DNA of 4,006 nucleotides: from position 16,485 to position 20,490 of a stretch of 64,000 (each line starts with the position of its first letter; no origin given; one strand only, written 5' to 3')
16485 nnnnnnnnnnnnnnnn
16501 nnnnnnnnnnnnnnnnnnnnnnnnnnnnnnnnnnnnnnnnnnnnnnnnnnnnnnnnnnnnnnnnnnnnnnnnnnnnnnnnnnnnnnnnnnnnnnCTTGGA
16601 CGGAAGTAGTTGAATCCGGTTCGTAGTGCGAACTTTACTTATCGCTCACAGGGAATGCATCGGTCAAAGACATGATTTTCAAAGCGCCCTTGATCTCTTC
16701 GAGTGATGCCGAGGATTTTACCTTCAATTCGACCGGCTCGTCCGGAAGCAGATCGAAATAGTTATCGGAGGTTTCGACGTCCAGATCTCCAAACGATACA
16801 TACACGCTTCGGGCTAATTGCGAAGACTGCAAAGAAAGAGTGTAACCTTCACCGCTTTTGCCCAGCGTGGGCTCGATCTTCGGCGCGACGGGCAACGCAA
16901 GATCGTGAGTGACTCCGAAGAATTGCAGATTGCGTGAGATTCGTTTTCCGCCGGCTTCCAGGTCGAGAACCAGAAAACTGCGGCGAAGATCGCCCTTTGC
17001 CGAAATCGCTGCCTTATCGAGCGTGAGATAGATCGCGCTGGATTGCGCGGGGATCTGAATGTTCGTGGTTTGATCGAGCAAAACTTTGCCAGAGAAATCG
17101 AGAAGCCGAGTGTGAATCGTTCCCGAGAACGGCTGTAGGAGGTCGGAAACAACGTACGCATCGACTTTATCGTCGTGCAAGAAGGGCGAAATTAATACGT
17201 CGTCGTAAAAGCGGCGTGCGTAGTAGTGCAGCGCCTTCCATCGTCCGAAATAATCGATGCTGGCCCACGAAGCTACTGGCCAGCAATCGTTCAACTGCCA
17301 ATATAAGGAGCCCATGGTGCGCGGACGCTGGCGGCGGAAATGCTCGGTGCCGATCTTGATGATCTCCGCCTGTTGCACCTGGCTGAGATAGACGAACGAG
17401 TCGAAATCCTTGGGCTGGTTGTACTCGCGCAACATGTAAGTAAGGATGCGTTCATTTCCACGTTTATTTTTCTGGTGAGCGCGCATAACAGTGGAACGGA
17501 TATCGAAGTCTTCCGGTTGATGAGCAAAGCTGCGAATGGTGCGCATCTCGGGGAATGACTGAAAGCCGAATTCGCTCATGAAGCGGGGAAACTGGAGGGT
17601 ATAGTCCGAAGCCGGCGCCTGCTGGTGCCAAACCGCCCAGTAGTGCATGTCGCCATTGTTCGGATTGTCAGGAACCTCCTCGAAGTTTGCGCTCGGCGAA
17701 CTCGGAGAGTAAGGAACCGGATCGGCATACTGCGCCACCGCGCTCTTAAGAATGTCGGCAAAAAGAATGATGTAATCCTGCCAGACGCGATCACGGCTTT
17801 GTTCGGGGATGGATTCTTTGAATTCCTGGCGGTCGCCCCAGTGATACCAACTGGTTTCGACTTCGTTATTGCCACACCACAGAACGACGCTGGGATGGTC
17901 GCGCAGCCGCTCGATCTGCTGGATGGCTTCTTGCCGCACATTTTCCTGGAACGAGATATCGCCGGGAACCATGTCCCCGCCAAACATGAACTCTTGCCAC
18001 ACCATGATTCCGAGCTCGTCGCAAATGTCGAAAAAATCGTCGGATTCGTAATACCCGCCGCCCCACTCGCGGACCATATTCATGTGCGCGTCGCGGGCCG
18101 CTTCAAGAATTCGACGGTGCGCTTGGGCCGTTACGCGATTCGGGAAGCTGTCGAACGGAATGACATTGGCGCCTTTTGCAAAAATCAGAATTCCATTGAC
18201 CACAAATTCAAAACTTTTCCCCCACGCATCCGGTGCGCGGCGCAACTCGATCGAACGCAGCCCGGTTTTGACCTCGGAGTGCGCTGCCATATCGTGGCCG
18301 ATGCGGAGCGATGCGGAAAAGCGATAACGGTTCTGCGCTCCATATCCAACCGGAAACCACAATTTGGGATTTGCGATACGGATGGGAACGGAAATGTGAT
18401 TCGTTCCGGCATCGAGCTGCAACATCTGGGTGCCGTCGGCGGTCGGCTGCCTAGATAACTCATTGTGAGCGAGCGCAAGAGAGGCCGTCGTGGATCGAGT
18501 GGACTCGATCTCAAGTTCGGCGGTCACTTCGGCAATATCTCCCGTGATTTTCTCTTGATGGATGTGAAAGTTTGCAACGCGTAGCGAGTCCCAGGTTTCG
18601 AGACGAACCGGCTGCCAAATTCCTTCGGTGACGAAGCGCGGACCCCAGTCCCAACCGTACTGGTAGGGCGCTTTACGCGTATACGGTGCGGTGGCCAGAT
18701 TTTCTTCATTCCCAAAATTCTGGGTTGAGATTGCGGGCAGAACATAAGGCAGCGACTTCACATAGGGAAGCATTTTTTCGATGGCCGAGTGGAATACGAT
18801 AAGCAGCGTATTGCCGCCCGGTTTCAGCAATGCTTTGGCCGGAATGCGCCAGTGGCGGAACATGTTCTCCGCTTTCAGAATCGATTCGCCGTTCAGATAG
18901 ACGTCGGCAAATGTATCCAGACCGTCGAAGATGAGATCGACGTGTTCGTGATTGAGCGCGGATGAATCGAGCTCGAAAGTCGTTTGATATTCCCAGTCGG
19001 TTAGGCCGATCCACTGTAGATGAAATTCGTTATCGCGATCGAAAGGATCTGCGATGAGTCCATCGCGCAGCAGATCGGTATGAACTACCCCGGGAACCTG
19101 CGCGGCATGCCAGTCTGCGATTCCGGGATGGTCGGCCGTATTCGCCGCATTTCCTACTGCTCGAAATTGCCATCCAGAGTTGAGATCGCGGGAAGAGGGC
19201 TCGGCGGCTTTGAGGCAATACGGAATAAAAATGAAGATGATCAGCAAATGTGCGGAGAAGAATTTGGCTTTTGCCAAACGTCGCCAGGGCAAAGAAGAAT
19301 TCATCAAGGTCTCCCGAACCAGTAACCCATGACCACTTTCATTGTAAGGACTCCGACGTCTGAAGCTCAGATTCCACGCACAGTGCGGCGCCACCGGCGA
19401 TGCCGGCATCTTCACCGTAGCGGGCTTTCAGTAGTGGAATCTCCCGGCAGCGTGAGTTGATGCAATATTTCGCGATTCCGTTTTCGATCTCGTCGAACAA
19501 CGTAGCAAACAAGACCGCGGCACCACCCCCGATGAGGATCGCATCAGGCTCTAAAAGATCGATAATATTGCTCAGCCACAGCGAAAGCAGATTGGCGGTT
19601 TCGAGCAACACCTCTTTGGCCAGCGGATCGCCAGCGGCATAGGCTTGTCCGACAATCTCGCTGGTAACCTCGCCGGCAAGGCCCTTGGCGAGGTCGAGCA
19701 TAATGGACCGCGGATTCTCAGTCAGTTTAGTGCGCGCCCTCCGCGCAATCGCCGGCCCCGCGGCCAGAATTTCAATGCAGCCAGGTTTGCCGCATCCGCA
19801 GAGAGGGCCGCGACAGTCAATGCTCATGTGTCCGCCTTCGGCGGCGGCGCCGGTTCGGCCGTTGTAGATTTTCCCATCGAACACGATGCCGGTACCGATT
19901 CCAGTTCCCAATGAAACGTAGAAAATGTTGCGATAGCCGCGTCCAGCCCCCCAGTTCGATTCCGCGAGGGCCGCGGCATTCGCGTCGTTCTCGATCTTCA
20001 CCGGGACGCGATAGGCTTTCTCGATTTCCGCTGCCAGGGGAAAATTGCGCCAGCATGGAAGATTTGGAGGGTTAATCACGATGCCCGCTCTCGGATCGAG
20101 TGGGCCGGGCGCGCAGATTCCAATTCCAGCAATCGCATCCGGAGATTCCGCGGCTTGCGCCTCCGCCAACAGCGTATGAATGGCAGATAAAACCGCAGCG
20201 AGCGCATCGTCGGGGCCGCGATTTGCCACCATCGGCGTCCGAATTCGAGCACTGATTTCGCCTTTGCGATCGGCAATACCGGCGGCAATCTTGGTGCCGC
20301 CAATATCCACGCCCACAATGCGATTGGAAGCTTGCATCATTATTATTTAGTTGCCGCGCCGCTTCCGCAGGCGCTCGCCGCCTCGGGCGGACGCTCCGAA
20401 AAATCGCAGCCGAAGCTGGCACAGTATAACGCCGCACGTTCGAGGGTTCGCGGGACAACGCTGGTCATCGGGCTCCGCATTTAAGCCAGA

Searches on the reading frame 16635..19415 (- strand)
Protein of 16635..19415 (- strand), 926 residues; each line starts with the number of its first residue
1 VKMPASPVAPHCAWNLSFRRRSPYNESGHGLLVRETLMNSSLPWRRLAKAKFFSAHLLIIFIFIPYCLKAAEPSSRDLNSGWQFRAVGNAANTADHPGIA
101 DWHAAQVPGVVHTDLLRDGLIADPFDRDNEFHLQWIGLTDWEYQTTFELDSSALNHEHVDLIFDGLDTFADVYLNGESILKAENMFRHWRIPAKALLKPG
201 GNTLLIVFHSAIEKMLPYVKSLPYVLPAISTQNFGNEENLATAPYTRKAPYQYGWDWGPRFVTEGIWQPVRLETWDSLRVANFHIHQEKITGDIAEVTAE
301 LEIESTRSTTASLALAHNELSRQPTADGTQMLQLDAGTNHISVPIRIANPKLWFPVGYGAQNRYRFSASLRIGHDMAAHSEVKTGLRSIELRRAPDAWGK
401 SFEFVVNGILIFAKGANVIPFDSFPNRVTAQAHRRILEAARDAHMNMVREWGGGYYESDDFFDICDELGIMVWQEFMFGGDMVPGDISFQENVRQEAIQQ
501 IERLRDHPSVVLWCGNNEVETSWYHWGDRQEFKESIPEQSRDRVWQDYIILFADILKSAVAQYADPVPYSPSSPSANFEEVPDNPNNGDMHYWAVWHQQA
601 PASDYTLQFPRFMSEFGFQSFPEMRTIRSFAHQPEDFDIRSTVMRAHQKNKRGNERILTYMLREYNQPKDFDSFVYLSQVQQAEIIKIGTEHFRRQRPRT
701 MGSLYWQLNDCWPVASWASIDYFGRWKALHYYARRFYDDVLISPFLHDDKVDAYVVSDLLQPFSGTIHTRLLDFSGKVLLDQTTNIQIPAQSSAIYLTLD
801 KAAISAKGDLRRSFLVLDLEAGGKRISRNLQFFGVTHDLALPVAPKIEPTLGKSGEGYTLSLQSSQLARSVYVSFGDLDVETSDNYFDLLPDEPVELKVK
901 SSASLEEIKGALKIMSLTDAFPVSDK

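Call 43: search_protein_families(library=pfam, proteins=[window:16635-19415:-], max_evalue=0.00001)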
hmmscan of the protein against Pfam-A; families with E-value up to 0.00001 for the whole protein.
window:16635-19415:- (926 aa): 4 families
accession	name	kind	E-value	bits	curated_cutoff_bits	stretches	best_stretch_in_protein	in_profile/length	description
PF22666.2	Glyco_hydro_2_N2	-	3.3e-57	193.6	27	1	82-268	1-167/167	Glycosyl hydrolase 2 galactose-binding domain-like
PF17786.7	Mannosidase_ig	-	3.7e-18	66.3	23.4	1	749-833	1-86/91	Mannosidase Ig/CBM-like domain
PF17753.7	Ig_mannosidase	-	5.6e-17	61.6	22.6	1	844-919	3-80/81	Ig-fold domain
PF00703.27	Glyco_hydro_2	-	3.9e-08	34.5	23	1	279-387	2-109/109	Glycosyl hydrolases family 2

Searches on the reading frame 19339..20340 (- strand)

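Call 43: search_protein_families(library=pfam, proteins=[window:19339-20340:-], max_evalue=0.00001)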
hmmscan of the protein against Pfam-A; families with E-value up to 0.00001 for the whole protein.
window:19339-20340:- (333 aa): 1 family
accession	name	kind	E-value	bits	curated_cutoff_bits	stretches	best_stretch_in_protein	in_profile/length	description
PF00480.26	ROK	-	8.6e-68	229.4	22.9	1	9-321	2-291/294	ROK family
